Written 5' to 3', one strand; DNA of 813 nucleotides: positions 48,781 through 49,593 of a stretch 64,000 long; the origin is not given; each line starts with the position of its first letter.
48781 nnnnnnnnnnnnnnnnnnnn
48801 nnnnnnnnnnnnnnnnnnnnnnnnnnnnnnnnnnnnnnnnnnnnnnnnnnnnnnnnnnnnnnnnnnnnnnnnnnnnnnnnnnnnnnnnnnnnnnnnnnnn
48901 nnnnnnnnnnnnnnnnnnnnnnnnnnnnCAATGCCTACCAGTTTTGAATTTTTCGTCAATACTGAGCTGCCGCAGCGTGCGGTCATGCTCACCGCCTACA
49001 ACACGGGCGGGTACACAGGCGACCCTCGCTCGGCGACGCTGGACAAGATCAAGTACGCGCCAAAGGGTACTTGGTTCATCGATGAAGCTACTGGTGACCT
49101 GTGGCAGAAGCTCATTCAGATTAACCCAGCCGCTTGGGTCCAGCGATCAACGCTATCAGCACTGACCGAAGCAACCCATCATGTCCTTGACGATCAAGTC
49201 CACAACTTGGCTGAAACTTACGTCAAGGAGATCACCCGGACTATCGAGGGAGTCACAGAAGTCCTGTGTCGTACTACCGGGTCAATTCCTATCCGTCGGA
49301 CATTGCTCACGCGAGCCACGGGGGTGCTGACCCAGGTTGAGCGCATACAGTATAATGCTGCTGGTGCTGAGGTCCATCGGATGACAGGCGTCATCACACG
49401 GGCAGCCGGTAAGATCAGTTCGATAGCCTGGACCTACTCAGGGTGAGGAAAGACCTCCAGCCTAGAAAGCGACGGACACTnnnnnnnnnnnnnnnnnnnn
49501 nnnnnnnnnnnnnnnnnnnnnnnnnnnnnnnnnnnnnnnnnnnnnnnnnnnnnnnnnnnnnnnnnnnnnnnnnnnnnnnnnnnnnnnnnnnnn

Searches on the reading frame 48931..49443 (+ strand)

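Call 3: search_protein_families(library=pfam, proteins=[window:48931-49443:+], max_evalue=1)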
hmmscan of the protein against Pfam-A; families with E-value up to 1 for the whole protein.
window:48931-49443:+ (171 aa): 0 families

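Call 4: search_protein_families(library=phrogs, proteins=[window:48931-49443:+], max_evalue=0.1)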
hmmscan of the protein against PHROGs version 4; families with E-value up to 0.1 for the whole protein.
window:48931-49443:+ (171 aa): 2 families
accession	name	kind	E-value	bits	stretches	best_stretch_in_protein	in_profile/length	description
phrog_23613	-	other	0.0082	16.6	1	77-149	127-197/271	esterase/lipase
phrog_8117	-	unknown function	0.019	15.4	1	69-135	31-95/166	-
